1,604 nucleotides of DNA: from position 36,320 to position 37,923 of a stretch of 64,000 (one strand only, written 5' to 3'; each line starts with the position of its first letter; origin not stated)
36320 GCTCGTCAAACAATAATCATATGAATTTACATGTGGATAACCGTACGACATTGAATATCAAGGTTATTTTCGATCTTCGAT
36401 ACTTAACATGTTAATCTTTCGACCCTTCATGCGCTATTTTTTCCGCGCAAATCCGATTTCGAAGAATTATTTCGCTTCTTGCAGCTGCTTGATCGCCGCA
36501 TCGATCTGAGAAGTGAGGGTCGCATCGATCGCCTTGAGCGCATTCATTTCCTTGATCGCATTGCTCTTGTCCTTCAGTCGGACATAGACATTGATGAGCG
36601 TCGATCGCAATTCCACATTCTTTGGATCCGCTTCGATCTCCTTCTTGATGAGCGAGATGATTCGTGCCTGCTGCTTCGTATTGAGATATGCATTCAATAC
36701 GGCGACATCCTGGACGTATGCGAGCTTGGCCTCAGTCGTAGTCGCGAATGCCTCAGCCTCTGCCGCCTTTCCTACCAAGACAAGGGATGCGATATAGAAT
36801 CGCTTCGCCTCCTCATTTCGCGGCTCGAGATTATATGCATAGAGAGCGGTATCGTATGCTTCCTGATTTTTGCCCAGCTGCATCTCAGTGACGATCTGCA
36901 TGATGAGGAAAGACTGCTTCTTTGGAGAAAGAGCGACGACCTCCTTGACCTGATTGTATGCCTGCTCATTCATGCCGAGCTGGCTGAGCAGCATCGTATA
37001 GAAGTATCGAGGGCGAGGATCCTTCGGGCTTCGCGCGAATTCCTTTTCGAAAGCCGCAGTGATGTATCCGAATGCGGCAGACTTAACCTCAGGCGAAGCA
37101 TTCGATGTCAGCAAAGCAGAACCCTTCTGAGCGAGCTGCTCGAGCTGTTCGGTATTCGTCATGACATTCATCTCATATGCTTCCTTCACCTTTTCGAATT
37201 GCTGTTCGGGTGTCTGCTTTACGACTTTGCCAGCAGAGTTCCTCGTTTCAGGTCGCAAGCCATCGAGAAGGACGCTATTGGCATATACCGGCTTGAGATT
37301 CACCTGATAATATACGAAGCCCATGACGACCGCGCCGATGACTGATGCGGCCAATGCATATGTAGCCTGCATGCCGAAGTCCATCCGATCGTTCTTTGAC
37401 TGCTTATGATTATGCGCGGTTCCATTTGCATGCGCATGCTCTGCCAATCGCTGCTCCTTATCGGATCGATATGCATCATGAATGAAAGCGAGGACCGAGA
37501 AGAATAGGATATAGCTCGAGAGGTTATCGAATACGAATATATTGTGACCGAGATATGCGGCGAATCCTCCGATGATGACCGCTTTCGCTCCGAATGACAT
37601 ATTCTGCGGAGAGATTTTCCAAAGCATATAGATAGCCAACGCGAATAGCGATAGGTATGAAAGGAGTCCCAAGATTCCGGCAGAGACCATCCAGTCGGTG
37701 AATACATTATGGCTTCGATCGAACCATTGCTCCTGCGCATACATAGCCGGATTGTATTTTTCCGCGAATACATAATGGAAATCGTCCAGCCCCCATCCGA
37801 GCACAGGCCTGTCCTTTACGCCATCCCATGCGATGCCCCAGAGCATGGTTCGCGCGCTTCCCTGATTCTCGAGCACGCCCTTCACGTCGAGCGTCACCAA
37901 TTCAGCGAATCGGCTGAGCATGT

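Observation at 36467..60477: A 24 kb surface-glycan locus encodes a complete GDP-D-glycero-alpha-D-manno-heptose pathway plus four methyltransferases, a GT11 fucosyltransferase-like enzyme and a Wzx/Wzy pair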

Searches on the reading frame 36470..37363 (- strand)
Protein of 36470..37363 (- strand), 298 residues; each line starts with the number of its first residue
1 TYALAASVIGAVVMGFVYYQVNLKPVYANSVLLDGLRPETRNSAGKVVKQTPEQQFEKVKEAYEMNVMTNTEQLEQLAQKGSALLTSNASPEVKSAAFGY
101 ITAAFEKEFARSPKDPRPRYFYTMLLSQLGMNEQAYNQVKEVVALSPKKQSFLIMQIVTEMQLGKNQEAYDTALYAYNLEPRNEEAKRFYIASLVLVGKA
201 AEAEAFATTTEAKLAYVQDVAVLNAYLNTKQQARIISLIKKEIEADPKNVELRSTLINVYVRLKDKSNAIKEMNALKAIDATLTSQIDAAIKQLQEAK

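Call 77: search_protein_families(library=pfam, proteins=[window:36470-37363:-], max_evalue=1)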
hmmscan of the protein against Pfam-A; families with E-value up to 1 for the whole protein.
window:36470-37363:- (298 aa): 7 families
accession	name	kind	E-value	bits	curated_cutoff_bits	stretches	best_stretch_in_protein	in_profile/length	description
PF14559.12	TPR_19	-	1.9e-07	31.7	25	1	238-291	13-65/68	Tetratricopeptide repeat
PF03704.23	BTAD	-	6.3e-05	23.8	22.1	1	154-205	66-117/146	Bacterial transcriptional activator domain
PF13429.12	TPR_15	-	0.00019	21.4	26.2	2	224-296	154-229/280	Tetratricopeptide repeat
PF23914.1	TPR_CcmH_CycH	-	0.00093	19.5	42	1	160-202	60-102/158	Cytochrome c-type biogenesis protein H TPR domain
PF14561.12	TPR_20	-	0.0049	17.6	25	0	235-295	7-65/90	Tetratricopeptide repeat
PF13428.12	TPR_14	-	0.009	17.1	23.5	0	221-257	6-42/44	Tetratricopeptide repeat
PF07709.16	SRR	-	0.74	10.9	20.6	1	54-64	1-11/14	Seven Residue Repeat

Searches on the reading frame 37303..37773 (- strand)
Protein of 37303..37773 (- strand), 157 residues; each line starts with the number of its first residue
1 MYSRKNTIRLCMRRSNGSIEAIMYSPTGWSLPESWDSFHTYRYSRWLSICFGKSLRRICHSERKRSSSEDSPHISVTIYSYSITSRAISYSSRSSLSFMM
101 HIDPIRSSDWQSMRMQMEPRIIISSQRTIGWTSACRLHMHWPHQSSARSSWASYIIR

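Call 19: search_protein_families(library=pfam, proteins=[window:37303-37773:-], max_evalue=1)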
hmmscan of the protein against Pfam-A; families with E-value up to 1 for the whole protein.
window:37303-37773:- (157 aa): 1 family
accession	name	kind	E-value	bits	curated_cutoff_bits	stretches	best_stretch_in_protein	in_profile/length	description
PF21843.2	DUF6902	-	0.093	12.1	27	1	97-128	299-330/351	Domain of unknown function (DUF6902)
